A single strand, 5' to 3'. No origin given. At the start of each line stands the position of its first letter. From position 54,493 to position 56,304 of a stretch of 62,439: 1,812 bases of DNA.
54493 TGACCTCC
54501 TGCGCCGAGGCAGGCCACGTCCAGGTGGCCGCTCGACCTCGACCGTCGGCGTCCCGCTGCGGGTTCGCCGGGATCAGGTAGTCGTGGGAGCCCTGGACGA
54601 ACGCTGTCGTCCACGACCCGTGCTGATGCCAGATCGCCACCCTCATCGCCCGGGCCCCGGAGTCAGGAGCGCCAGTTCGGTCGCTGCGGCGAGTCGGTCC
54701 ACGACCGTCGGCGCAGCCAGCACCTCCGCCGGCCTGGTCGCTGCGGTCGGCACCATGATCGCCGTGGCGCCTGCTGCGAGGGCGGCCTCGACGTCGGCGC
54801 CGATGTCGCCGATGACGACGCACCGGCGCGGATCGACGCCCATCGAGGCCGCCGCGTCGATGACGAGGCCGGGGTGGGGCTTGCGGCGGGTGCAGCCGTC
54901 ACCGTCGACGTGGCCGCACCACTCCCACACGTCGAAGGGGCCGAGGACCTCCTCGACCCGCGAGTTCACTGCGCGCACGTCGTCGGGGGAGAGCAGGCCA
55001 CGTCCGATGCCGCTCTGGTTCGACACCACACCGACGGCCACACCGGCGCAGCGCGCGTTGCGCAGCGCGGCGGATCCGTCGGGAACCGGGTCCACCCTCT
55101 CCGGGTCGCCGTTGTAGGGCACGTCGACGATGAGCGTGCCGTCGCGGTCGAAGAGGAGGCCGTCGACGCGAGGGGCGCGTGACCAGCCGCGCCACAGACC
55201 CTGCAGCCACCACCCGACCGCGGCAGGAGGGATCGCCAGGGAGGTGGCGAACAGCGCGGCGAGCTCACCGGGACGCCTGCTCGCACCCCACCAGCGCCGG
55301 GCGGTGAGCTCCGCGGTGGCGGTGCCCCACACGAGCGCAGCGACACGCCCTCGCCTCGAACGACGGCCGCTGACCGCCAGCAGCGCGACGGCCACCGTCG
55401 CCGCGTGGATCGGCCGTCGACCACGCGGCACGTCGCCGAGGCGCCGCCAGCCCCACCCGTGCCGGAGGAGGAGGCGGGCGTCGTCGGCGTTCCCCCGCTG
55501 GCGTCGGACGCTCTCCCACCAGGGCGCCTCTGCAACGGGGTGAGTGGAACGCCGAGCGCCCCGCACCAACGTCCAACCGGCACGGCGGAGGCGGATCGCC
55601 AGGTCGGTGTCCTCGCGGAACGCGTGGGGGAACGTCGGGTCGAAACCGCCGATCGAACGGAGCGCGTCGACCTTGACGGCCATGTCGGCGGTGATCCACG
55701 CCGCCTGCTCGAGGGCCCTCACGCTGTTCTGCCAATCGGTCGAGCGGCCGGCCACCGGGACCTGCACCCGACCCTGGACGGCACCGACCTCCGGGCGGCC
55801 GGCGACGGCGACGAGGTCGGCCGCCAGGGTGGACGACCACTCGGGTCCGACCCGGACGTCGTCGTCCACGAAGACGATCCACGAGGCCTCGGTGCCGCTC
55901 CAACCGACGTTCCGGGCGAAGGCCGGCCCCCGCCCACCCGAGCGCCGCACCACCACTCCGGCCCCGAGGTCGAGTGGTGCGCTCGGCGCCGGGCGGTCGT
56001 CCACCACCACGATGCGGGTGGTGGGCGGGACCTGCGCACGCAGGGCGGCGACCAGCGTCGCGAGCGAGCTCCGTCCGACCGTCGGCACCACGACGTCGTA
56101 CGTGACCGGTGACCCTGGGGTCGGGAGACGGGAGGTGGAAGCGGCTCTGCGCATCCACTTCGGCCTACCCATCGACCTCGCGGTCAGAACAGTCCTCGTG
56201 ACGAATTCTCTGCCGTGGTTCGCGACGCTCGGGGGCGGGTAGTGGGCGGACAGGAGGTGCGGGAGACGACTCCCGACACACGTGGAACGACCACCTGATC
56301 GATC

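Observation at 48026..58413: Complete ADP-heptose pathway with LPS-type heptosyltransferases, other GTs and a carbamoyltransferase in a Gram-positive-type genome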

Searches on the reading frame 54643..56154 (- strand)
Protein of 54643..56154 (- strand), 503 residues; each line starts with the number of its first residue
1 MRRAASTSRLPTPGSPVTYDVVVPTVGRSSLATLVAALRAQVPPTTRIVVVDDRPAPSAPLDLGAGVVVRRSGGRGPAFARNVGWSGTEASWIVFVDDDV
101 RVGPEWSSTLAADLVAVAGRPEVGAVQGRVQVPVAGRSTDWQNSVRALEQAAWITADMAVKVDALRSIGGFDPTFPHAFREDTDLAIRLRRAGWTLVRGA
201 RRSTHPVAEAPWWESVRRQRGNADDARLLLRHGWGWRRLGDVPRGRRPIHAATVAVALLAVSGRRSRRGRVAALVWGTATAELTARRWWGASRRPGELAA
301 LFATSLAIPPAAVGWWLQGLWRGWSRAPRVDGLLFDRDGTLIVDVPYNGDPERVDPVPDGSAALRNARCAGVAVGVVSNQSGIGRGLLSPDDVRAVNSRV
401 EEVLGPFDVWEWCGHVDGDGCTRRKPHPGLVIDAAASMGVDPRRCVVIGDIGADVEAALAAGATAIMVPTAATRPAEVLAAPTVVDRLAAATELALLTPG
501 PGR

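Call 5: search_protein_families(library=pfam, proteins=[window:54643-56154:-], max_evalue=0.01)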
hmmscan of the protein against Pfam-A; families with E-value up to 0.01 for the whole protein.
window:54643-56154:- (503 aa): 7 families
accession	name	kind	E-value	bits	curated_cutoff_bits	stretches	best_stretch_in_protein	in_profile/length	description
PF13242.12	Hydrolase_like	-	1.3e-14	54.3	22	1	423-489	2-73/75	HAD-hyrolase-like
PF00702.32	Hydrolase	-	5e-11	43.8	26.4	1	380-462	112-191/191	haloacid dehalogenase-like hydrolase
PF00535.33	Glycos_transf_2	-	2.5e-08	34.5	23.3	1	21-133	2-118/168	Glycosyl transferase family 2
PF13632.12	Glyco_trans_2_3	-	3.3e-08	34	27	1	92-219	1-136/198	Glycosyl transferase family group 2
PF13419.12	HAD_2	-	5.8e-07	30.2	23.8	1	418-468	128-178/178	Haloacid dehalogenase-like hydrolase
PF13506.12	Glyco_transf_21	-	0.00015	21.7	21.7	1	84-200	25-148/174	Glycosyl transferase family 21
PF13641.12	Glyco_tranf_2_3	-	0.0061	17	27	0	82-218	79-223/230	Glycosyltransferase like family 2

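Call 6: search_protein_families(library=ncbifam, proteins=[window:54643-56154:-], max_evalue=0.01)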
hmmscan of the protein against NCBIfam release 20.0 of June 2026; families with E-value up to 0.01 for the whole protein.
window:54643-56154:- (503 aa): 38 families (the best 25 are shown)
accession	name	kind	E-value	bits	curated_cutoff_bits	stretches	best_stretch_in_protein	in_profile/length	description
TIGR01662.1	HAD-SF-IIIA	subfamily_domain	2.6e-28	98.9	44.6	1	333-470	3-140/141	HAD-IIIA family hydrolase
TIGR01656.1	Histidinol-ppas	subfamily_domain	1.2e-25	90.2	84.15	1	333-467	3-145/149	histidinol-phosphate phosphatase domain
NF006506.0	PRK08942.1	equivalog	1.6e-25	89.7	178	1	333-491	6-173/182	D-glycero-beta-D-manno-heptose 1,7-bisphosphate 7-phosphatase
NF005264.0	PRK06769.1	equivalog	1e-16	61.2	217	1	331-473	5-141/175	HAD-IIIA family hydrolase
TIGR03965.1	mycofact_glyco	equivalog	1.1e-15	57.5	280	1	16-305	73-375/467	mycofactocin biosynthesis glycosyltransferase MftF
TIGR00213.1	GmhB_yaeD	subfamily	7.4e-15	55.1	149.6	1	332-469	3-151/176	D-glycero-beta-D-manno-heptose 1,7-bisphosphate 7-phosphatase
NF041875.1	EPS_EpsD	equivalog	9.7e-14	51.5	370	1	20-196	2-196/325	exopolysaccharide biosynthesis glycosyltransferase EpsD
TIGR01449.2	PGP_bact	equivalog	3.9e-10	39.6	180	1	358-469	88-185/213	phosphoglycolate phosphatase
NF003937.0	PRK05446.1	equivalog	1.7e-09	37.2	443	1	333-474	6-154/355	bifunctional histidinol-phosphatase/imidazoleglycerol-phosphate dehydratase HisB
TIGR02009.1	PGMB-YQAB-SF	subfamily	2e-08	34.6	153.35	1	416-468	134-186/186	beta-phosphoglucomutase family hydrolase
NF050049.1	HBPPhtaseGmhB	domain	4.5e-08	33.1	250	1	333-467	6-142/171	D-glycero-alpha-D-manno-heptose-1,7-bisphosphate 7-phosphatase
NF009695.0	PRK13222.1-2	equivalog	8e-08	32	225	1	415-489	140-216/226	phosphoglycolate phosphatase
NF008087.0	PRK10826.1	equivalog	1e-07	31.8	191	1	401-476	123-199/222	hexitol phosphatase HxpB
NF009700.0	PRK13226.1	equivalog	1.8e-07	31.1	342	1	416-467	142-193/229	phosphoglycolate phosphatase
TIGR01990.1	bPGM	equivalog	8.7e-07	29.1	189.4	1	416-468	134-186/187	beta-phosphoglucomutase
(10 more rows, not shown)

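Call 15: find_homologous_proteins(query=window:54643-56154:-)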
Query window:54643-56154:- (503 aa): 4252 proteins with E <= 0.001 among 8000 candidates; the best 120 are listed.
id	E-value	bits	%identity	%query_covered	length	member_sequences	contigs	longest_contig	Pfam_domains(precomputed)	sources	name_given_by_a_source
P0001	0.0e+0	1101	100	100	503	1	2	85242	PF13419.13,PF13632.13,PF00702.33,PF13242.13,PF00535.33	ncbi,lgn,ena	-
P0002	1.8e-175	603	62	95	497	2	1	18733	PF13419.13,PF00702.33,PF13242.13,PF00535.33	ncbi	-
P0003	9.0e-169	581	63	86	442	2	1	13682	PF13419.13,PF13632.13,PF00702.33,PF13242.13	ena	-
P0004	2.0e-146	507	56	96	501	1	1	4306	PF13419.13,PF13632.13,PF00702.33,PF13242.13,PF00535.33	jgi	jgi:histidinol-phosphate phosphatase family protein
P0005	1.5e-145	504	56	93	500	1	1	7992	PF13419.13,PF10111.15,PF13641.13,PF13344.13,PF00702.33,PF13242.13,PF00535.33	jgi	jgi:HAD superfamily hydrolase (TIGR01662 family)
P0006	3.2e-139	483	53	96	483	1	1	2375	PF13419.13,PF10111.15,PF13344.13,PF00702.33,PF13242.13,PF00535.33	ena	-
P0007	3.8e-137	476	53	95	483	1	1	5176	PF13419.13,PF10111.15,PF00702.33,PF13242.13,PF00535.33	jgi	-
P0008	1.4e-135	471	52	95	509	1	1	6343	PF13419.13,PF13344.13,PF00702.33,PF13242.13,PF00535.33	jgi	jgi:HAD superfamily hydrolase (TIGR01662 family)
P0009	2.5e-135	470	54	96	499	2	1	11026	PF13419.13,PF10111.15,PF13344.13,PF00702.33,PF13242.13,PF00535.33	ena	-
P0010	9.6e-135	468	54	95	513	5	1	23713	PF13419.13,PF13641.13,PF00702.33,PF13242.13,PF00535.33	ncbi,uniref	ncbi:HAD-IIIA family hydrolase [Actinomadura kijaniata]|uniref:HAD-IIIA family hydrolase n=1 Tax=Act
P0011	3.7e-134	467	53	94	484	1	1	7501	PF13419.13,PF13344.13,PF00702.33,PF13242.13,PF00535.33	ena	-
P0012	6.0e-134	466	52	96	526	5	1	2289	PF13419.13,PF13632.13,PF13641.13,PF00702.33,PF13242.13,PF00535.33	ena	-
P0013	6.6e-134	466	53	96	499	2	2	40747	PF13419.13,PF10111.15,PF13344.13,PF00702.33,PF13242.13,PF00535.33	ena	-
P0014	6.6e-134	466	53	95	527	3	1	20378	PF13419.13,PF13344.13,PF00702.33,PF13242.13,PF00535.33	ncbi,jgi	ncbi:MAG TPA: HAD-IIIA family hydrolase [Solirubrobacteraceae bacterium]|jgi:HAD superfamily hydrola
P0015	8.2e-134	465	54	96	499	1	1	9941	PF13419.13,PF10111.15,PF13344.13,PF00702.33,PF13242.13,PF00535.33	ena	-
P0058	4.4e-130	453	52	95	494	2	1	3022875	PF13419.13,PF13641.13,PF13344.13,PF00702.33,PF13242.13,PF00535.33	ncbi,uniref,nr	ncbi:haloacid dehalogenase [Rubrobacter xylanophilus]|uniref:D,D-heptose 1,7-bisphosphate phosphatas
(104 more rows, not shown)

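Call 18: find_encoding_contigs(protein=P0058, flank=10000, max_places=2)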
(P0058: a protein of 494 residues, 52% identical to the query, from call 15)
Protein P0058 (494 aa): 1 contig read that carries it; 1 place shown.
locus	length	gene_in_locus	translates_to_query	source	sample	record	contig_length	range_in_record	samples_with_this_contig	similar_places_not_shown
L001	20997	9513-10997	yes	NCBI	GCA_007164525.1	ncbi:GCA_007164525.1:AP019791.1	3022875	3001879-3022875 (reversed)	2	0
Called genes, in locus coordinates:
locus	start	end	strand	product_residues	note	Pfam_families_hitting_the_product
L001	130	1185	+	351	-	PF00155:Aminotran_1_2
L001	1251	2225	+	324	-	PF02153:PDH_N, PF20463:PDH_C, PF13291:ACT_4 (faint), PF01842:ACT (weak), PF22629:ACT_AHAS_ss (weak)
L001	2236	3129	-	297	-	PF01370:Epimerase, PF16363:GDP_Man_Dehyd (faint), PF08338:DUF1731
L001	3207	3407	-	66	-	-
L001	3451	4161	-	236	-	PF00685:Sulfotransfer_1, PF13469:Sulfotransfer_3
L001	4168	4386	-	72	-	-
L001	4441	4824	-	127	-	PF10025:DUF2267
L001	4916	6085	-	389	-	PF08240:ADH_N, PF00107:ADH_zinc_N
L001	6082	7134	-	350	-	PF01073:3Beta_HSD, PF01370:Epimerase, PF13460:NAD_binding_10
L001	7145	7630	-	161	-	-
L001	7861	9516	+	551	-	PF02543:Carbam_trans_N, PF16861:Carbam_trans_C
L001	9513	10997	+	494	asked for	PF00535:Glycos_transf_2, PF13641:Glyco_tranf_2_3 (faint), PF13344:Hydrolase_6 (faint), PF13419:HAD_2 (faint), PF00702:Hydrolase, PF13242:Hydrolase_like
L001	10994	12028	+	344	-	PF01075:Glyco_transf_9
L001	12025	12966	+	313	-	PF13524:Glyco_trans_1_2 (weak), PF13692:Glyco_trans_1_4, PF00534:Glycos_transf_1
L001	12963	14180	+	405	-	PF08323:Glyco_transf_5 (faint), PF13439:Glyco_transf_4, PF13477:Glyco_trans_4_2 (weak), PF13579:Glyco_trans_4_4, PF20706:GT4-conflict, PF00534:Glycos_transf_1, PF13692:Glyco_trans_1_4, PF13524:Glyco_trans_1_2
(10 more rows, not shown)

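Call 23: find_encoding_contigs(protein=P0001, flank=10000, max_places=2)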
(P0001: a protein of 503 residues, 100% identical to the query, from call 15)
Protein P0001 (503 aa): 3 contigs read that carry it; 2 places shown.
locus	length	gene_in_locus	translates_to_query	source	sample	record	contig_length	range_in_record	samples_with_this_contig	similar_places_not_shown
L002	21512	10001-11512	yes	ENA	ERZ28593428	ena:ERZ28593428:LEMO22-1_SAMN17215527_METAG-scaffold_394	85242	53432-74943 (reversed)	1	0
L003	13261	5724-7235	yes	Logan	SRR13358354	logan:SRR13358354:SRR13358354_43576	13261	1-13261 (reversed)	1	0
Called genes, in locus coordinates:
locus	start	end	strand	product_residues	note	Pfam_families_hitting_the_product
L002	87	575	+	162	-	PF01734:Patatin (weak)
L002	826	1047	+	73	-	-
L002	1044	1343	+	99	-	-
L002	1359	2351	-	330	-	PF03631:Virul_fac_BrkB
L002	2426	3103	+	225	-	-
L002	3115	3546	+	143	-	PF07332:Phage_holin_3_6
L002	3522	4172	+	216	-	-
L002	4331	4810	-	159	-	-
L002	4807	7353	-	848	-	PF00384:Molybdopterin, PF01568:Molydop_binding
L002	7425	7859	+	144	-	-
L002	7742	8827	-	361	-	PF01075:Glyco_transf_9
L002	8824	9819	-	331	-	PF01075:Glyco_transf_9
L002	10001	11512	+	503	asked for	PF00535:Glycos_transf_2, PF13632:Glyco_trans_2_3 (weak), PF13419:HAD_2 (faint), PF00702:Hydrolase, PF13242:Hydrolase_like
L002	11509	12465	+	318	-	-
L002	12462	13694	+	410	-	PF20706:GT4-conflict, PF13439:Glyco_transf_4, PF13477:Glyco_trans_4_2 (weak), PF13579:Glyco_trans_4_4, PF00534:Glycos_transf_1, PF13692:Glyco_trans_1_4, PF13524:Glyco_trans_1_2 (weak)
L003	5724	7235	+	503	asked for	PF00535:Glycos_transf_2, PF13632:Glyco_trans_2_3 (weak), PF13419:HAD_2 (faint), PF00702:Hydrolase, PF13242:Hydrolase_like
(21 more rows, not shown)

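Call 28: find_related_loci(query=A1, collection=genome_contigs, flank=10000)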
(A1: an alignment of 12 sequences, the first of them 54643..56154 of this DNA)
Query A1 (503 aa) in genome_contigs; peptide patterns used: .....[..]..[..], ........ (x = any residue, [..] = any of these).
600 stretches matched a pattern (row limit reached: there are more); 579 encode a relative of the query (tblastn E <= 1e-3); the best 80 are kept; 80 distinct loci.
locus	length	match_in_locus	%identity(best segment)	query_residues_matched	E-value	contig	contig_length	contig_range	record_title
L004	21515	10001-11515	50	10-496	3e-126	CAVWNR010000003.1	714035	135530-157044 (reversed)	MAG: uncultured Actinomycetota bacterium isolate MFD09603.bin.1.49 genome assembly, contig: contig_30110, whole genome s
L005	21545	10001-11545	50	9-503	8e-122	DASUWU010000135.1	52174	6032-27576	MAG TPA_asm: Streptosporangiaceae bacterium isolate SMAG_U1851 k141_18383, whole genome shotgun sequence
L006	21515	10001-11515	51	9-496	7e-118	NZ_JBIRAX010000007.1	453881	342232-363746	Actinomadura sp. 3N508 contig_7, whole genome shotgun sequence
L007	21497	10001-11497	51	13-496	2e-117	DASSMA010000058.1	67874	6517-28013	MAG TPA_asm: Acidimicrobiales bacterium isolate SMAG_U1186 k141_1087514, whole genome shotgun sequence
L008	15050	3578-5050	50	19-496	3e-117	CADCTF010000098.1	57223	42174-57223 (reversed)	MAG: uncultured Acidimicrobiales bacterium isolate AVDCRST_MAG50 genome assembly, contig: NODE34, whole genome shotgun s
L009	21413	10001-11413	48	13-478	7e-116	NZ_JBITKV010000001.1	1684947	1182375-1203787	Amycolatopsis sp. NPDC049868 NPDC049868_64_B3.ctg-0001, whole genome shotgun sequence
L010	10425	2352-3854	51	11-496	6e-115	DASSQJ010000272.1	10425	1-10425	MAG TPA_asm: Phycicoccus sp. isolate SMAG_U459 k141_230515, whole genome shotgun sequence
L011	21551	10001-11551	48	18-503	6e-115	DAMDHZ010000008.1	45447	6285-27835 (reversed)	MAG TPA_asm: Brachybacterium sp. isolate CTOTU50486 NODE_73_length_45447_cov_4.542474, whole genome shotgun sequence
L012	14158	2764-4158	49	17-478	3e-114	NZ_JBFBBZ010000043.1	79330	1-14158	Amycolatopsis sp. NPDC051061 NPDC051061_18_B1.ctg-0043, whole genome shotgun sequence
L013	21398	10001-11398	49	15-478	2e-113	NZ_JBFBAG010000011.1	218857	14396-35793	Amycolatopsis sp. NPDC051371 NPDC051371_122_D7.ctg-0011, whole genome shotgun sequence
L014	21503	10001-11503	47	13-500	2e-113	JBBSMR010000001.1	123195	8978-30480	MAG: Euzebyales bacterium isolate LS5_sbin.37 LS5_sbin.37_K_815416_L_123195_cov_35.9014, whole genome shotgun sequence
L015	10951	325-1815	49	19-496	3e-113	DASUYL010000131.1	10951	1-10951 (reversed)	MAG TPA_asm: Jiangellaceae bacterium isolate SMAG_U1894 k141_1622489, whole genome shotgun sequence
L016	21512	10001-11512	49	18-484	5e-113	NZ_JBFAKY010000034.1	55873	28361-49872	Promicromonospora sp. NPDC050249 NPDC050249_119_B1.ctg-0034, whole genome shotgun sequence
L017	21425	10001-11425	48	8-478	6e-113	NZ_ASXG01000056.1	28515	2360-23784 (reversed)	Amycolatopsis orientalis DSM 43388 contig_5, whole genome shotgun sequence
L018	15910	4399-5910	47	18-484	1e-112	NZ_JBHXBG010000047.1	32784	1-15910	Promicromonospora sp. NPDC060271 NPDC060271_T5_F6.ctg-0047, whole genome shotgun sequence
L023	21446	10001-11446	49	11-478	3e-112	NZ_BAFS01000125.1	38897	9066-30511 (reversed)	Nocardia asiatica NBRC 100129, whole genome shotgun sequence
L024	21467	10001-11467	49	15-495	4e-112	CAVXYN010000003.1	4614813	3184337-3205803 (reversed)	MAG: uncultured Actinomycetota bacterium isolate MFD04212.bin.1.303 genome assembly, contig: contig_2106, whole genome s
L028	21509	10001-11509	47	18-496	6e-111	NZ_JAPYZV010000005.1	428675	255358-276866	Pedococcus sp. 5OH_020 NODE_5_length_428675_cov_153.047214, whole genome shotgun sequence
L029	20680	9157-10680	48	3-496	5e-111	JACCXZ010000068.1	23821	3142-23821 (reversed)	MAG: Nocardioidaceae bacterium isolate MGR_bin191 SD2897-2912_k127_7951149, whole genome shotgun sequence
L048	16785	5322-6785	48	19-496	9e-107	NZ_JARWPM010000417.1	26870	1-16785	Nocardia carnea strain 740804179 740804179.N.carnea_ctg_0417, whole genome shotgun sequence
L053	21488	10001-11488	46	11-496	5e-106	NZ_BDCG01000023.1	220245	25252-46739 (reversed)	Nocardia flavorosea NBRC 108225, whole genome shotgun sequence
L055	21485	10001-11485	47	12-496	3e-105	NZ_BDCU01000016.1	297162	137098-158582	Nocardia fusca NBRC 14340, whole genome shotgun sequence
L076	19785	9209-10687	47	17-496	3e-102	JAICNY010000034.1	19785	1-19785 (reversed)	MAG: Thermoleophilia bacterium isolate OFN_bin.31 k141_354775_length_19785_cov_12.0690, whole genome shotgun sequence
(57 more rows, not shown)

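Call 35: search_protein_families(library=pfam, proteins=[L048:2575-3555:+, L055:1704-2591:-, L023:16051-17460:+, L028:6754-8232:-, L029:2535-3608:+, L053:2190-3086:-, L024:13980-15170:-, L076:16390-17238:-, L009:7544-10000:+, L014:508-2298:-], max_evalue=0.001)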
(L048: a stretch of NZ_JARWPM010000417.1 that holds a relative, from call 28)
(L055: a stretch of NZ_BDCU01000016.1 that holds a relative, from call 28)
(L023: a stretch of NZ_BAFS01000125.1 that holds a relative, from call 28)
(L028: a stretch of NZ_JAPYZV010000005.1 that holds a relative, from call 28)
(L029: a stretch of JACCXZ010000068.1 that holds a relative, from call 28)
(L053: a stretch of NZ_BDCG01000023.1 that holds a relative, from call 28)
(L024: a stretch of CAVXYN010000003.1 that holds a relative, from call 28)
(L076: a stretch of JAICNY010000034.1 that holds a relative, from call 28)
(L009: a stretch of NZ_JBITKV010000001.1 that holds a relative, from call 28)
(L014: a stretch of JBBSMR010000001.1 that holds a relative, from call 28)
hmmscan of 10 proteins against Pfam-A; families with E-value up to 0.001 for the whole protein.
L048:2575-3555:+ (326 aa): 6 families
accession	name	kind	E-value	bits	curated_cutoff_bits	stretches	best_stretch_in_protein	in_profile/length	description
PF01370.27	Epimerase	-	3.7e-50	171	20.9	1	8-243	1-240/240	NAD dependent epimerase/dehydratase family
PF16363.11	GDP_Man_Dehyd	-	1.8e-47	162.9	27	1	9-305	1-331/332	GDP-mannose 4,6 dehydratase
PF02719.21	Polysacc_synt_2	-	7.2e-10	39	20.2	0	8-121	1-128/293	Polysaccharide biosynthesis protein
PF01073.25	3Beta_HSD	-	4.2e-08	33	22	1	9-184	1-185/280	3-beta hydroxysteroid dehydrogenase/isomerase family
PF04321.23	RmlD_sub_bind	-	1.4e-07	31.4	27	1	7-256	2-226/287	RmlD substrate binding domain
PF07993.18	NAD_binding_4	-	3.6e-07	30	20.1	0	10-31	1-22/258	Male sterility protein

L055:1704-2591:- (295 aa): 3 families
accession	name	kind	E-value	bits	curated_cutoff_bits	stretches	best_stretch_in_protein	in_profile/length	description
PF00535.33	Glycos_transf_2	-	7.5e-21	75.2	23.3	1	11-168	1-166/168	Glycosyl transferase family 2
PF13641.12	Glyco_tranf_2_3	-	1.9e-10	41.6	27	1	8-210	1-215/230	Glycosyltransferase like family 2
PF13632.12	Glyco_trans_2_3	-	0.00075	19.8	27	0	87-227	3-142/198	Glycosyl transferase family group 2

L023:16051-17460:+ (469 aa): 8 families
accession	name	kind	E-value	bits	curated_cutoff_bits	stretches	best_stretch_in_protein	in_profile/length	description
PF03721.20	UDPG_MGDP_dh_N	-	1.3e-51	175.3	27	1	34-204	2-181/187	UDP-glucose/GDP-mannose dehydrogenase family, NAD binding domain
PF00984.24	UDPG_MGDP_dh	-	5.6e-36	123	25.4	1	227-318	2-93/94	UDP-glucose/GDP-mannose dehydrogenase family, central domain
PF03720.21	UDPG_MGDP_dh_C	-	3.6e-31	108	30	1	346-446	1-102/103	UDP-glucose/GDP-mannose dehydrogenase family, UDP binding domain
PF03807.23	F420_oxidored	-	3.7e-05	24.7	21.6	0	34-118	1-70/94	NADP oxidoreductase coenzyme F420-dependent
PF02826.25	2-Hacid_dh_C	-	5.3e-05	23.1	25.1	0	31-70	35-74/178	D-isomer specific 2-hydroxyacid dehydrogenase, NAD binding domain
PF02737.24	3HCDH_N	-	9.2e-05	22.9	22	1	35-73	2-40/180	3-hydroxyacyl-CoA dehydrogenase, NAD binding domain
PF02558.23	ApbA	-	0.00037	20.6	22.2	1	35-115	1-74/150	Ketopantoate reductase PanE/ApbA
PF00070.33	Pyr_redox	-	0.00057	20.8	22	0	34-64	1-31/82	Pyridine nucleotide-disulphide oxidoreductase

L028:6754-8232:- (492 aa): 1 family
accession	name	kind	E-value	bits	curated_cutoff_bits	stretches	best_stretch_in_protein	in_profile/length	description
PF00171.27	Aldedh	-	3.9e-108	362.4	23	1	47-480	23-461/461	Aldehyde dehydrogenase family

L029:2535-3608:+ (357 aa): 5 families
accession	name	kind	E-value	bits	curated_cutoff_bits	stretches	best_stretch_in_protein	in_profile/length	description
PF01370.27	Epimerase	-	1.9e-20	73.8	20.9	1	3-238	1-239/240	NAD dependent epimerase/dehydratase family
PF13460.12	NAD_binding_10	-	1e-12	48.7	27.2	1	7-173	1-144/184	NAD(P)H-binding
PF01073.25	3Beta_HSD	-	2.5e-10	40.3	22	1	4-159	1-162/280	3-beta hydroxysteroid dehydrogenase/isomerase family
PF07993.18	NAD_binding_4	-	6e-07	29.3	20.1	1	65-223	85-257/258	Male sterility protein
PF04321.23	RmlD_sub_bind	-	4.8e-05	23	27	1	1-118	1-103/287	RmlD substrate binding domain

L053:2190-3086:- (298 aa): 1 family
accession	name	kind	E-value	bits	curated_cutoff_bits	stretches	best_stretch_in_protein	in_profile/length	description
PF04230.19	PS_pyruv_trans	-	2.6e-09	37.9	25.3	1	186-225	238-277/280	Polysaccharide pyruvyl transferase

L024:13980-15170:- (396 aa): 2 families
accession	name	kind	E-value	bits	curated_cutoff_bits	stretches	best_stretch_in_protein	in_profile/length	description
PF08240.17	ADH_N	-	2.4e-24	86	23.5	1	25-146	2-102/104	Alcohol dehydrogenase GroES-like domain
PF00107.32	ADH_zinc_N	-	6.6e-18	65.4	31.8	1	189-258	1-69/129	Zinc-binding dehydrogenase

L076:16390-17238:- (282 aa): 2 families
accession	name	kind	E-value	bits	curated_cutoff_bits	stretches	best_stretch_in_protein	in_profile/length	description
PF00005.33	ABC_tran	-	1.4e-25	90.9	25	1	20-159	1-137/137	ABC transporter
PF13304.12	AAA_21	-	1.5e-10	42.1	27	1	104-188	176-298/304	AAA domain, putative AbiEii toxin, Type IV TA system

L009:7544-10000:+ (818 aa): 4 families
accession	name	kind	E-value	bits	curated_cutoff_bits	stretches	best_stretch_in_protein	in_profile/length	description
PF00199.24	Catalase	-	7.1e-179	595.2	25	1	143-527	1-381/383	Catalase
PF06628.17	Catalase-rel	-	1.3e-24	86.6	30.1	1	556-620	1-65/65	Catalase-related immune-responsive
PF18011.7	Catalase_C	-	9.3e-15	55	24.6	1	652-811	2-148/150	C-terminal domain found in long catalases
PF01965.30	DJ-1_PfpI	-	3.2e-12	47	26.6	1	653-766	1-113/165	DJ-1/PfpI family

L014:508-2298:- (596 aa): 4 families
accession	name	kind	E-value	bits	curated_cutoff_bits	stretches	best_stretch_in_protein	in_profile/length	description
PF02776.23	TPP_enzyme_N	-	5.6e-34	116.9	26.8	1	4-120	2-118/119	Thiamine pyrophosphate enzyme, N-terminal TPP binding domain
PF02775.26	TPP_enzyme_C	-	2.4e-30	105.8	21.9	1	388-542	1-150/151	Thiamine pyrophosphate enzyme, C-terminal TPP binding domain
PF00205.28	TPP_enzyme_M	-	4.8e-28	98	30.4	1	198-328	1-137/137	Thiamine pyrophosphate enzyme, central domain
PF01855.24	POR_N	-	0.00023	21.4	27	1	37-160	31-152/231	Pyruvate flavodoxin/ferredoxin oxidoreductase, thiamine diP-bdg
